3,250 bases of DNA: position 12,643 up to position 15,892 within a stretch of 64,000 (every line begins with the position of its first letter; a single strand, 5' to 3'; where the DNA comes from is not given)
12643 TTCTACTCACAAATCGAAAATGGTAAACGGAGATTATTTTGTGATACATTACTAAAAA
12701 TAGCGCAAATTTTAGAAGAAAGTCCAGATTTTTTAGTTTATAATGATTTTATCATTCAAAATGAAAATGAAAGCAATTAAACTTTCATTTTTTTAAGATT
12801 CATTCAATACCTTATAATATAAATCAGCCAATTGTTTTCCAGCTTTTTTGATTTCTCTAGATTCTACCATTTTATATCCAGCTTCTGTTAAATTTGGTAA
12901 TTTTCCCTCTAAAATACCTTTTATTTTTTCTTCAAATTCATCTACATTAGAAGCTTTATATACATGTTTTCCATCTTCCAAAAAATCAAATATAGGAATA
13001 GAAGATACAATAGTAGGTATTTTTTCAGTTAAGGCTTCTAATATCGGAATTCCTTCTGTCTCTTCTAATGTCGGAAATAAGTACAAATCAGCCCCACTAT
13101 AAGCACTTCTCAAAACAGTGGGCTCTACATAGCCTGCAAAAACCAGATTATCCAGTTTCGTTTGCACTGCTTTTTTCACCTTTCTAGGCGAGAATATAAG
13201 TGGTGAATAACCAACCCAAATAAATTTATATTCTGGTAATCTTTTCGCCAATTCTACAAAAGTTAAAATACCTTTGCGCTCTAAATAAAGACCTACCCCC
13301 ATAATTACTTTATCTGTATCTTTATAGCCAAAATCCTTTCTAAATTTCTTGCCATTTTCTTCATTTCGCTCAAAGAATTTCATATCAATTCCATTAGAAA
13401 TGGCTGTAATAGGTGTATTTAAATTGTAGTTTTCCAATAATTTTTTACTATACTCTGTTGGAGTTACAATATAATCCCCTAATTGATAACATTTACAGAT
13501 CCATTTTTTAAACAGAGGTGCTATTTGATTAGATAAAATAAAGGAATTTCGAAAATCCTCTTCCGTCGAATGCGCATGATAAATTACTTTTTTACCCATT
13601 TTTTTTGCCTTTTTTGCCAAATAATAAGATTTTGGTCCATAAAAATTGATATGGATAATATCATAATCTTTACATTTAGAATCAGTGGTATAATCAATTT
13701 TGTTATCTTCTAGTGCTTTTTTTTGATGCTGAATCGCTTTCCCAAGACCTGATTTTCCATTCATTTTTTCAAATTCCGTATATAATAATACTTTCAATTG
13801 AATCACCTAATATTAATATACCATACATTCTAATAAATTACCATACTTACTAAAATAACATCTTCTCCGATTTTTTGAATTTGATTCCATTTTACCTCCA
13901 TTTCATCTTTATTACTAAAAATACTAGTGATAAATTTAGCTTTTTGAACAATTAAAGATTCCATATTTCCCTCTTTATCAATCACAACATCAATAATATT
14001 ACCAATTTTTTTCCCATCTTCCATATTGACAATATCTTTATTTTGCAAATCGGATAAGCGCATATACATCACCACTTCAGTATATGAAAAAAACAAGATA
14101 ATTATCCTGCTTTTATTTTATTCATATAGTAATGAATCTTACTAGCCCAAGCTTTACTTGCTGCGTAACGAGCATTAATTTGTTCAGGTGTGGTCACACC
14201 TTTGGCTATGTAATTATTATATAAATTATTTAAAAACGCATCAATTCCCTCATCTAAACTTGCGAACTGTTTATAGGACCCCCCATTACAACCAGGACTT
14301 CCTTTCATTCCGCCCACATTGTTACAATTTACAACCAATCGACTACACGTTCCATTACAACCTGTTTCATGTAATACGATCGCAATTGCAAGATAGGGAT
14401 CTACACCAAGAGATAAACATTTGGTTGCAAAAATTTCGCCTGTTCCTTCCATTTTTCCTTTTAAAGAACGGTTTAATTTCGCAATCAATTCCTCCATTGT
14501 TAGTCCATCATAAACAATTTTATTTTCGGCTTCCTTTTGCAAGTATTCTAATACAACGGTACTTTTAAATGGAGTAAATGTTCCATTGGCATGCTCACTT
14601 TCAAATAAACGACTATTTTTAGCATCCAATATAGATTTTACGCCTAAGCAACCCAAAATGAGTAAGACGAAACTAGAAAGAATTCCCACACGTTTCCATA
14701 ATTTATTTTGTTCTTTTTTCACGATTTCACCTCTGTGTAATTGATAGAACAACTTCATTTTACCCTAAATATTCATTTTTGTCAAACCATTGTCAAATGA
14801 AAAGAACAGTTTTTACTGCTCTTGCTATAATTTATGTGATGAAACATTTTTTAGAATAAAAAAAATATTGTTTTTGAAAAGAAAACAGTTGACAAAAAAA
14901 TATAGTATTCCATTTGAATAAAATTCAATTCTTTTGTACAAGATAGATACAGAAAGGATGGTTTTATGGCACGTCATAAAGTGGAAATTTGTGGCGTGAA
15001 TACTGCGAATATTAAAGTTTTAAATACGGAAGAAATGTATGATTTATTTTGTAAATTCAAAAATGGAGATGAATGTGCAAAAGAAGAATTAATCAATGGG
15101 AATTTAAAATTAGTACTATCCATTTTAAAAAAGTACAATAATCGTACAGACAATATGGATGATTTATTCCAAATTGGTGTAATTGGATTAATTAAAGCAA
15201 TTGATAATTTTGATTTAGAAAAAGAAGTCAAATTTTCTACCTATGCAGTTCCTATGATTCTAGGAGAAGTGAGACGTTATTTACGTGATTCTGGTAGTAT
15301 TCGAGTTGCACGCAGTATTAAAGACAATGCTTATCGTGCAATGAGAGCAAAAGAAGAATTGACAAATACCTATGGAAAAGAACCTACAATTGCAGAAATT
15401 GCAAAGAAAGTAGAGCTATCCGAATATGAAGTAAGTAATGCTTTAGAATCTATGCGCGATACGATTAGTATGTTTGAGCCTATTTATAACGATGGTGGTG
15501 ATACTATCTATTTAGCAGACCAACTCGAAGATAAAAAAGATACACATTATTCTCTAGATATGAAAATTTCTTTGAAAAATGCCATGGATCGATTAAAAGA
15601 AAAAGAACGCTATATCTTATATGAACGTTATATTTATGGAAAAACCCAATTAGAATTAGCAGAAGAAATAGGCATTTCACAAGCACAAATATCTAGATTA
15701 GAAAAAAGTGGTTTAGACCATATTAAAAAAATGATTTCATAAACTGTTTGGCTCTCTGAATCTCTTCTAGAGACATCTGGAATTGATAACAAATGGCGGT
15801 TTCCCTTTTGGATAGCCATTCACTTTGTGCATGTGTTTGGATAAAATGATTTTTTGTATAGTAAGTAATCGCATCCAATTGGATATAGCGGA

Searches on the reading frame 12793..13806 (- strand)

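Call 85: search_protein_families(library=pfam, proteins=[window:12793-13806:-], max_evalue=0.00001)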
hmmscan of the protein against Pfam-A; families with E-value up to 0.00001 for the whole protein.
window:12793-13806:- (337 aa): 3 families
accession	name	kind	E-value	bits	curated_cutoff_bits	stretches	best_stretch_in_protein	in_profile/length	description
PF13692.12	Glyco_trans_1_4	-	2.3e-15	57.5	27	1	166-300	2-141/142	Glycosyl transferases group 1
PF00534.26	Glycos_transf_1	-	4e-15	56.2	26.4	1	154-302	4-159/172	Glycosyl transferases group 1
PF13439.12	Glyco_transf_4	-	3.5e-14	53.6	28.5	1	47-143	72-169/170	Glycosyltransferase Family 4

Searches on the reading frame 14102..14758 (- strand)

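Call 85: search_protein_families(library=pfam, proteins=[window:14102-14758:-], max_evalue=0.00001)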
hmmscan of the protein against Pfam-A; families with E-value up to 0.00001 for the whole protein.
window:14102-14758:- (218 aa): 1 family
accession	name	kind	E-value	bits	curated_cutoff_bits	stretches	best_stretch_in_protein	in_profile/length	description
PF01832.25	Glucosaminidase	-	2.6e-08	35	30.2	1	112-216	6-122/123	Mannosyl-glycoprotein endo-beta-N-acetylglucosaminidase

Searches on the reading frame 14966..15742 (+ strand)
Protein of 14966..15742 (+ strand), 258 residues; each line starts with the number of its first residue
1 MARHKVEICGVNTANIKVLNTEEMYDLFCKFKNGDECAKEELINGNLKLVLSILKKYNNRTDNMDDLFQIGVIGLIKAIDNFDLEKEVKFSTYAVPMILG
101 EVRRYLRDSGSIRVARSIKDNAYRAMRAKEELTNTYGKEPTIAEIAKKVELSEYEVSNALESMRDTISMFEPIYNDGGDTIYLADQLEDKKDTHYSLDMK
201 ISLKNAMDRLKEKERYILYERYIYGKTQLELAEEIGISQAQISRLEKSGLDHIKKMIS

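Call 85: search_protein_families(library=pfam, proteins=[window:14966-15742:+], max_evalue=0.00001)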
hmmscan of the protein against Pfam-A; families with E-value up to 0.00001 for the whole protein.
window:14966-15742:+ (258 aa): 4 families
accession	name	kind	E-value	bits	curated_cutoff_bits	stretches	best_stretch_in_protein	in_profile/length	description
PF04542.20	Sigma70_r2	-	1.1e-17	64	24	1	42-110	1-69/71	Sigma-70 region 2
PF04545.22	Sigma70_r4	-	6.4e-14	51.6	24.1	1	206-255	1-50/50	Sigma-70, region 4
PF04539.22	Sigma70_r3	-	3.8e-11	43.4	25.3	1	124-177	5-58/78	Sigma-70 region 3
PF08281.18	Sigma70_r4_2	-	3.3e-06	27.1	25.7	0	203-240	4-41/54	Sigma-70, region 4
